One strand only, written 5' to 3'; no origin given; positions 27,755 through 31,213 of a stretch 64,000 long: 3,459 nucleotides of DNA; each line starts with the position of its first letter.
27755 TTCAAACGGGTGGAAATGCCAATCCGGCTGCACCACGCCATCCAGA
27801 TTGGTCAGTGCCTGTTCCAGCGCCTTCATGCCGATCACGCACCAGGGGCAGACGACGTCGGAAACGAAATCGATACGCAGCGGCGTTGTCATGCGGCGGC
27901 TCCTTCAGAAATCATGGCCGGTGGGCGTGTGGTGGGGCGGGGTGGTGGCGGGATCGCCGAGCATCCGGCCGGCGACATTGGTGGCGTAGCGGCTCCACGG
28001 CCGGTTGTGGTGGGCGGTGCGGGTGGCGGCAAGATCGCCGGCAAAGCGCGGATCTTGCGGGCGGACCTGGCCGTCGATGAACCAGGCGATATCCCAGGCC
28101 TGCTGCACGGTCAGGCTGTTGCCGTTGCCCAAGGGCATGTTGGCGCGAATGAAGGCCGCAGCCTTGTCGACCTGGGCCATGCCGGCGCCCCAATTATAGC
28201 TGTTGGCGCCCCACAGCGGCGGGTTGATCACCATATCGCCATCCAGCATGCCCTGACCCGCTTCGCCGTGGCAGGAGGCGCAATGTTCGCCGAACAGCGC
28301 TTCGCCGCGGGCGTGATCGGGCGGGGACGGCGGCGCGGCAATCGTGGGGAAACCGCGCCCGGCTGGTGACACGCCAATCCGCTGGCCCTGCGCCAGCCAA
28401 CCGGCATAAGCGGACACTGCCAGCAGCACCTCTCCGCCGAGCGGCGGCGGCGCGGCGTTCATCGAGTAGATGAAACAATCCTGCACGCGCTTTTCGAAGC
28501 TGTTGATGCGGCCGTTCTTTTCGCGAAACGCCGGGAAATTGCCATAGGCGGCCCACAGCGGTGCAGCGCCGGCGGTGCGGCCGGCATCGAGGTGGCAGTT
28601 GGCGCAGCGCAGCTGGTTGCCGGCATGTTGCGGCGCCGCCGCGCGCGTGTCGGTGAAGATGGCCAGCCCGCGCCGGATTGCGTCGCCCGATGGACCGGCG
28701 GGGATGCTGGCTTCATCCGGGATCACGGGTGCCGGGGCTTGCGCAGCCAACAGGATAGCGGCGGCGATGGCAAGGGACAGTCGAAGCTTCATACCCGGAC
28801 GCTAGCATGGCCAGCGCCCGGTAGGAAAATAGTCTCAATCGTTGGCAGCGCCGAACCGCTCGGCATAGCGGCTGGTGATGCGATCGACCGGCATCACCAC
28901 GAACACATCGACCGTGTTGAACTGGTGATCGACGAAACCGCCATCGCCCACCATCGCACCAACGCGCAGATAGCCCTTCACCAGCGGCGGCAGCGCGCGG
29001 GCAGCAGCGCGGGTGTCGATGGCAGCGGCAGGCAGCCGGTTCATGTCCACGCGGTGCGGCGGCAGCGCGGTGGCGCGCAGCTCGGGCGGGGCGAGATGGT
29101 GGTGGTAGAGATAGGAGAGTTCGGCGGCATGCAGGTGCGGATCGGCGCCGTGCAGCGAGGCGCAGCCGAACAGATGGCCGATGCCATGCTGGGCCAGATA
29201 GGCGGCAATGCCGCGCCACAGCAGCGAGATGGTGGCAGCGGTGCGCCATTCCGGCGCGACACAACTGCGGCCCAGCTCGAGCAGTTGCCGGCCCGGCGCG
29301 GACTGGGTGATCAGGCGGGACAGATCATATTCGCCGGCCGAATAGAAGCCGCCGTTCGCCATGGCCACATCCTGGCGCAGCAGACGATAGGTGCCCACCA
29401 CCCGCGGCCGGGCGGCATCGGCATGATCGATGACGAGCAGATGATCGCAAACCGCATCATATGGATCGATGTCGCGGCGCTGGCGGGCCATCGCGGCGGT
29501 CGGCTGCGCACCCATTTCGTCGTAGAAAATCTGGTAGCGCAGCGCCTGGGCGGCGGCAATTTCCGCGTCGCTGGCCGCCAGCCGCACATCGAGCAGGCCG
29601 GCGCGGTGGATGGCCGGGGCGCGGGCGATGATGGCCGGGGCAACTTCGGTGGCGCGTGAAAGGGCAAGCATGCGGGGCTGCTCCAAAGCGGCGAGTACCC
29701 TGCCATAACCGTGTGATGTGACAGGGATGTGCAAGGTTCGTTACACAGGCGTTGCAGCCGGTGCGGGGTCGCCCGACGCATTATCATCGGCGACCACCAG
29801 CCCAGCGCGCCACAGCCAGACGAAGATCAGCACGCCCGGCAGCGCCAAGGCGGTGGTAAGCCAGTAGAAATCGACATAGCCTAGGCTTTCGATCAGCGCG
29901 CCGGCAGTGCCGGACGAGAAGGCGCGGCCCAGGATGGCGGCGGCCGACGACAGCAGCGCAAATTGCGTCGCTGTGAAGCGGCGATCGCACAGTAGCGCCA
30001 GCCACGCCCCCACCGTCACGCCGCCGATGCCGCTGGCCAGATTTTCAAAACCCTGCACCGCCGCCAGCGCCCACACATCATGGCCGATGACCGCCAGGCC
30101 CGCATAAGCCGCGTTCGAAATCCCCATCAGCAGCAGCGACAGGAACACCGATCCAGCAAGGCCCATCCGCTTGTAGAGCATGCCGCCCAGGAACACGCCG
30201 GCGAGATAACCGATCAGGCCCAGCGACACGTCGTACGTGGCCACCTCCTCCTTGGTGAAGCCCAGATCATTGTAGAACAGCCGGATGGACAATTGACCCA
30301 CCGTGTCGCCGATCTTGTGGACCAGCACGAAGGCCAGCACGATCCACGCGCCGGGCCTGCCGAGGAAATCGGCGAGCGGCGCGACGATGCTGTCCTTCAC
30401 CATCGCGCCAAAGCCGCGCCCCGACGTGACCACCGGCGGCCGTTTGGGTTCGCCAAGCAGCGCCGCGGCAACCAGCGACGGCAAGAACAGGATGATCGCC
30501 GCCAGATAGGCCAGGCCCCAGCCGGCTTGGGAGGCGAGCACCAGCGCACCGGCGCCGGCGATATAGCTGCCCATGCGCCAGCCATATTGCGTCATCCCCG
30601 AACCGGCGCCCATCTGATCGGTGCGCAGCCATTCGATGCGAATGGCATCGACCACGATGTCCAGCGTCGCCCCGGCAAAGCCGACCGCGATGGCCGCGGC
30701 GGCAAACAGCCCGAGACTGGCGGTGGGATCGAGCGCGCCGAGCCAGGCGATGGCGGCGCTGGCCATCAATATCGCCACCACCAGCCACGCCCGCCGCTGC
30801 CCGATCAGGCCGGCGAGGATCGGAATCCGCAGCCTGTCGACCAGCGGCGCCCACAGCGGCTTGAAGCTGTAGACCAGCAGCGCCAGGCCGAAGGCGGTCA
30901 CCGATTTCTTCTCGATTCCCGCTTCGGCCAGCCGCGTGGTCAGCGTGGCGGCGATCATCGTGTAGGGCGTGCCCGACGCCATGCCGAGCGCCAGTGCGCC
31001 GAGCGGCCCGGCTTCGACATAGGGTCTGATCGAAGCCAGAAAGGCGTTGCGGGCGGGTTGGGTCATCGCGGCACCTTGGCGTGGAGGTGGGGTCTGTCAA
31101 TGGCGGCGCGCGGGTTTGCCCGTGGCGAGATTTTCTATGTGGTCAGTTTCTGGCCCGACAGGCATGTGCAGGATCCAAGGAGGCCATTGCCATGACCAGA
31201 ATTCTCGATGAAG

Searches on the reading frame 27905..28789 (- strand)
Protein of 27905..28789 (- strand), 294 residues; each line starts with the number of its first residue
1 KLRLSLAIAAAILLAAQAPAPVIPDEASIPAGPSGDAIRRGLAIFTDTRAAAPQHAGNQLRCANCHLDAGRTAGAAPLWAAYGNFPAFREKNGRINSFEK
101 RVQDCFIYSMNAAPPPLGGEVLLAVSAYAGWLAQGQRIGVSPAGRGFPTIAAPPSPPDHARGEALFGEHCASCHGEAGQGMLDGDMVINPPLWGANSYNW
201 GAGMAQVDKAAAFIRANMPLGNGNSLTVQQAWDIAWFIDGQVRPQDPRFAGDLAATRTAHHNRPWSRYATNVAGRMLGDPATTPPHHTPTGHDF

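Call 46: search_protein_families(library=pfam, proteins=[window:27905-28789:-], max_evalue=0.01)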
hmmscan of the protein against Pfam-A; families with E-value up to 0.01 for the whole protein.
window:27905-28789:- (294 aa): 3 families
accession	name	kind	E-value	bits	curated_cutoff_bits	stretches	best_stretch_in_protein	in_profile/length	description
PF00034.26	Cytochrom_C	-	1.1e-10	43.1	21.3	1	160-239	2-87/90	Cytochrome c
PF13442.11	Cytochrome_CBB3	-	3.4e-10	40.5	27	1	158-238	2-68/68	Cytochrome C oxidase, cbb3-type, subunit III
PF21342.2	SoxA-TsdA_cyt-c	-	3.8e-09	36.9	27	1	58-137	13-87/88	SoxA/TsdA, cytochrome c domain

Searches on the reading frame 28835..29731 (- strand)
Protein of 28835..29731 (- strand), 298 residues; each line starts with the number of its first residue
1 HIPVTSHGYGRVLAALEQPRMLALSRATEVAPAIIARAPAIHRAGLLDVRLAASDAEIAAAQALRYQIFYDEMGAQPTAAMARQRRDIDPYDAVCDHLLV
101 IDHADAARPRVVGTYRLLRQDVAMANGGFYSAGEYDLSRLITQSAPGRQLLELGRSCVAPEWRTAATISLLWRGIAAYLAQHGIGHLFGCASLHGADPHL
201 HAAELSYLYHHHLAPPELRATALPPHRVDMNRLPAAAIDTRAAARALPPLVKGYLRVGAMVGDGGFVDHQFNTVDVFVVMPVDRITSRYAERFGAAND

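Call 46: search_protein_families(library=pfam, proteins=[window:28835-29731:-], max_evalue=0.01)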
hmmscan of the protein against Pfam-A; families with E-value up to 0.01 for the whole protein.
window:28835-29731:- (298 aa): 2 families
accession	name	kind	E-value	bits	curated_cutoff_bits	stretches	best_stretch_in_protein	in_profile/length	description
PF13444.12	Acetyltransf_5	-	3.4e-32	111.6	22.4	1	64-173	1-102/102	Acetyltransferase (GNAT) domain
PF21926.2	FeeM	-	0.0026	18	27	0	60-187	1-118/158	N-acyl amino acid synthase FeeM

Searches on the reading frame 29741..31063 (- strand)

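Call 46: search_protein_families(library=pfam, proteins=[window:29741-31063:-], max_evalue=0.01)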
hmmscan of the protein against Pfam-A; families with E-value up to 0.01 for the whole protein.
window:29741-31063:- (440 aa): 3 families
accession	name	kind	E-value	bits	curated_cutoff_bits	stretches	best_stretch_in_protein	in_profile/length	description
PF07690.21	MFS_1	-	1.7e-17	63.8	33.4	2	28-248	10-214/347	Major Facilitator Superfamily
PF13000.13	Acatn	-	4.4e-05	22.6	23.7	1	53-109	37-89/546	Acetyl-coenzyme A transporter 1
PF12832.13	MFS_1_like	-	0.00017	21.2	25.2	1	68-397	51-368/373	MFS_1 like family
